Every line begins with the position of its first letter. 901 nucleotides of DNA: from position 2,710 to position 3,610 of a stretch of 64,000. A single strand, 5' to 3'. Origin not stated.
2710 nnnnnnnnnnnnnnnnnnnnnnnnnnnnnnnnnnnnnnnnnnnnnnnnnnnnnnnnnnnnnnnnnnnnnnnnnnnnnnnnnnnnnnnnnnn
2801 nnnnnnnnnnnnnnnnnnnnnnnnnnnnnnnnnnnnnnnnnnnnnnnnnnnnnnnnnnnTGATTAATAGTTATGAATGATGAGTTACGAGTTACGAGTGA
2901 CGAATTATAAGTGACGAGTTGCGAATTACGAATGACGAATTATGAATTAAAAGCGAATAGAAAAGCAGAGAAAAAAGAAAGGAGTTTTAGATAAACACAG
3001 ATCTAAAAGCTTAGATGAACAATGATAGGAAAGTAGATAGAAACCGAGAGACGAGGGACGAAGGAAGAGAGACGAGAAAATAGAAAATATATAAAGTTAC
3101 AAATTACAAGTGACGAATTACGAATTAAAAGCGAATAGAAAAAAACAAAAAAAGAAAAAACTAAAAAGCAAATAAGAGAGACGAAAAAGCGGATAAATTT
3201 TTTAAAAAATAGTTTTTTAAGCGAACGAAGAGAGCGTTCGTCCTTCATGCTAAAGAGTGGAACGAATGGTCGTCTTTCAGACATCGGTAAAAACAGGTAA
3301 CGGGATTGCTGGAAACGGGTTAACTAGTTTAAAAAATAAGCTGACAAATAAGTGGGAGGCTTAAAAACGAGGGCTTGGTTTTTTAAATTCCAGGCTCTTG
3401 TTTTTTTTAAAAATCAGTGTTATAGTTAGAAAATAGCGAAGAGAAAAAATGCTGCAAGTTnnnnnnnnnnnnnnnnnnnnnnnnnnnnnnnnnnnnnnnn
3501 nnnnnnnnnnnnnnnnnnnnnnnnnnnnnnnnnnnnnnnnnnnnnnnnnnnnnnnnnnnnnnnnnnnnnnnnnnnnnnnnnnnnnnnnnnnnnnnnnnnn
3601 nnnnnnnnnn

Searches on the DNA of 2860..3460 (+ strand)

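Call 8: search_rna_families(source=window, start=2860, end=3460, threshold=evalue, max_evalue=10)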
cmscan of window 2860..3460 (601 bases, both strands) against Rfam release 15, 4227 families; matches with E-value up to 10: 4.
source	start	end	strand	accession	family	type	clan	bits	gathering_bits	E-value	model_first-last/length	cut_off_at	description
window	3362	3406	+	RF03664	MIR6288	Gene; miRNA;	-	18.8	74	0.66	1-92/92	no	MIR6288 microRNA precursor family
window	3327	3421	+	RF02634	EF3314_EF3315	Gene; sRNA;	-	18.3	100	0.084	1-141/141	no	Enterococcus sRNA EF3314_EF3315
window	3314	3386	+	RF02183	ST7-OT3_1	Gene; lncRNA;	-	17.3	50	3.2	1-79/79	no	ST7 overlapping transcript 3 conserved region 1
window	3160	3279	+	RF01743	leu-phe_leader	Cis-reg; leader;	-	16.6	70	4.9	1-162/162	no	leu/phe leader RNA from Lactococcus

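Call 79: build_rna_model(alignment_id=A2, structure=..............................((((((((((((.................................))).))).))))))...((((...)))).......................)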
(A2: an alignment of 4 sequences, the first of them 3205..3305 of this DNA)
Model R1 built from alignment A2 (4 sequences, 126 columns); structure: as given.
model positions 101; base pairs 16; branch points 1; effective number of sequences 1.29; information 0.59 bits per position. Calibrated on 0.2 Mb of random sequence (short: E-values are rough).
structure used (alignment columns):
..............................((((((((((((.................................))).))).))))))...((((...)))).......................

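Call 80: search_with_rna_model(model_id=R1, sources=[window, L002, L004, L007, L008, L010, L011, L019, L020, L021, L022, L023, L024, L034], max_evalue=5)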
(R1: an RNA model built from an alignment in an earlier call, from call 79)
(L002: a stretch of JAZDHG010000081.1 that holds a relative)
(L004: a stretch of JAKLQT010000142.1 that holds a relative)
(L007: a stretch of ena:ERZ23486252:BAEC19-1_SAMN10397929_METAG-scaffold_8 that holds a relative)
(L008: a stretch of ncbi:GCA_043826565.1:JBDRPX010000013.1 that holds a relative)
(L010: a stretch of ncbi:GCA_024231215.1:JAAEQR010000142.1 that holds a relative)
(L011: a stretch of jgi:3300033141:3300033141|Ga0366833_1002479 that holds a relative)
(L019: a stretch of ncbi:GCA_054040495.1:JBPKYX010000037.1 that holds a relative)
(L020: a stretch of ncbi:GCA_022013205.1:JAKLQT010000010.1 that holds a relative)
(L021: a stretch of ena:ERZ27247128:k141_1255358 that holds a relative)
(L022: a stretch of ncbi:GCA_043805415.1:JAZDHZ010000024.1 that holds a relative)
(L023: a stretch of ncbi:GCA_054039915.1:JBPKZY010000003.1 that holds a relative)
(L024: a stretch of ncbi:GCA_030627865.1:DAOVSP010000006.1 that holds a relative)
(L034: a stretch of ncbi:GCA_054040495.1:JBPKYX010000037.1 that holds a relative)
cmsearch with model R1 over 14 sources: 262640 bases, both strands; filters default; matches with E-value up to 5: 6.
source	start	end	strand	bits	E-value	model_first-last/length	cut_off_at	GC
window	3205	3305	+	120.6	1.3e-25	1-101/101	no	0.42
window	9281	9381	+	117.3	7.5e-25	1-101/101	no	0.45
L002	5732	5832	-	116.5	1.2e-24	1-101/101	no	0.48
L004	787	912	+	109.3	5.8e-23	1-101/101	no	0.49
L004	673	764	-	19.7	0.091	1-101/101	no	0.48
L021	3544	3573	-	15.6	0.83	33-62/101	no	0.3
